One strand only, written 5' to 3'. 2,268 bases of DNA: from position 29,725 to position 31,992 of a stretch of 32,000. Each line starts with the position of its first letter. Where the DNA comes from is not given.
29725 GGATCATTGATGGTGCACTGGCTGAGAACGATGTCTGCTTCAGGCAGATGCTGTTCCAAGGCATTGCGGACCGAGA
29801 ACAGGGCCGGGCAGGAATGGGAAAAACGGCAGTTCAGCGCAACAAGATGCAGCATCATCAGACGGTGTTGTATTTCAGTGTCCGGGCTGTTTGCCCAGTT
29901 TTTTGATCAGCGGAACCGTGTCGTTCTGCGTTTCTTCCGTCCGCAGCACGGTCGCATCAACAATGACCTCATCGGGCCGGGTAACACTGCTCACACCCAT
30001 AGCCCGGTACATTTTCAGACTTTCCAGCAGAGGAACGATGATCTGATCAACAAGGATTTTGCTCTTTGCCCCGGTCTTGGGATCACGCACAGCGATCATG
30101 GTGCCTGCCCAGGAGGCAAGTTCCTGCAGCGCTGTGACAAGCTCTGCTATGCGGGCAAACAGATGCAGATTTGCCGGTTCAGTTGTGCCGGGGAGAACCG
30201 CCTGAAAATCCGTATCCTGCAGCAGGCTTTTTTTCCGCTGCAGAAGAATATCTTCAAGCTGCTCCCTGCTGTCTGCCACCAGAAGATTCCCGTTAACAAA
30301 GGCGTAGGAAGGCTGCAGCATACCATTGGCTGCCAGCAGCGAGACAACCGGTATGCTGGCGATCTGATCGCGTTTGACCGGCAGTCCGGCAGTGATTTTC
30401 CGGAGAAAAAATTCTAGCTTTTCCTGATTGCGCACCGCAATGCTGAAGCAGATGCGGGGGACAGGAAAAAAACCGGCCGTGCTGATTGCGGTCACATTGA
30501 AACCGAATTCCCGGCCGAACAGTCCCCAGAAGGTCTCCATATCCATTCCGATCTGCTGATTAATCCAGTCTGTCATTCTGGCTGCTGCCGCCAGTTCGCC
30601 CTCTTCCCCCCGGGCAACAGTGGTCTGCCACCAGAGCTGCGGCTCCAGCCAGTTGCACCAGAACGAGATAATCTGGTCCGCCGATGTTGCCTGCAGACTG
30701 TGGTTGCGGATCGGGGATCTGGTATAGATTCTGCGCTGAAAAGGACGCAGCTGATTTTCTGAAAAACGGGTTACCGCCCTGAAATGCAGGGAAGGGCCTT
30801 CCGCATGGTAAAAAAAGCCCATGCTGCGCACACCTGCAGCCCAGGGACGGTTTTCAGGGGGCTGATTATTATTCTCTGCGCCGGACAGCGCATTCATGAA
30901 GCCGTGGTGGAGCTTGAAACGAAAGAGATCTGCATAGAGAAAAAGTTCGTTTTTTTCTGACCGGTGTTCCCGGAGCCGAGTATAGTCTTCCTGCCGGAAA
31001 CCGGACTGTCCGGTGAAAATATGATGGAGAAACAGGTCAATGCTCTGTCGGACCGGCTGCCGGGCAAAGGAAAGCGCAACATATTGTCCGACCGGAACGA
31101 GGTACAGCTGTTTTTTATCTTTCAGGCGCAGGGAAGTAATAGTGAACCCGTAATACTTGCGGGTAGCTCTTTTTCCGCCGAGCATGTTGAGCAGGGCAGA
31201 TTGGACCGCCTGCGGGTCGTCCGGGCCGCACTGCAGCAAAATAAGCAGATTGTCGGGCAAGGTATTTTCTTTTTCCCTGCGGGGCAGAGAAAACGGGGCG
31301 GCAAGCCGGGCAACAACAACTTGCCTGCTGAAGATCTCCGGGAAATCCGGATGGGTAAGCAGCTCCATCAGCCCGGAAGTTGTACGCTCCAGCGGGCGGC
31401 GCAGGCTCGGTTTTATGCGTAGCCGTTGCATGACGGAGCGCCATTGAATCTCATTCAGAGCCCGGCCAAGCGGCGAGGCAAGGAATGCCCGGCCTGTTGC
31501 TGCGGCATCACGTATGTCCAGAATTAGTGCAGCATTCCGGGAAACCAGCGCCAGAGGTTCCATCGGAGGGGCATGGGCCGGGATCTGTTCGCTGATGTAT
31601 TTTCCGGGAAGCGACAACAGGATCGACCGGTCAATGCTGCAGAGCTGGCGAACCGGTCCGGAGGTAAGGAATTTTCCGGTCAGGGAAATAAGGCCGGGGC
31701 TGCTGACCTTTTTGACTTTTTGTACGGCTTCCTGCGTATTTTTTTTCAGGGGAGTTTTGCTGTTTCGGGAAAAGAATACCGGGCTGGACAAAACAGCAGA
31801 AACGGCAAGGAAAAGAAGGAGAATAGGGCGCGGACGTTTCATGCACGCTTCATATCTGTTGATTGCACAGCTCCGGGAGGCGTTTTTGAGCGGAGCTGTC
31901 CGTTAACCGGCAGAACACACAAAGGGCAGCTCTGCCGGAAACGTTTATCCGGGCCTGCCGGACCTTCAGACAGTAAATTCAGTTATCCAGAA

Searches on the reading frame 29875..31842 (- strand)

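Call 74: search_protein_families(library=pfam, proteins=[window:29875-31842:-], max_evalue=0.001)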
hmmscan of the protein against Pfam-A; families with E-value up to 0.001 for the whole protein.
window:29875-31842:- (655 aa): 1 family
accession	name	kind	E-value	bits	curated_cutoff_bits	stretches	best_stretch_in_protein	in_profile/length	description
PF11832.13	DUF3352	-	5.1e-06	25.8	26.8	1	217-573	141-490/536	Protein of unknown function (DUF3352)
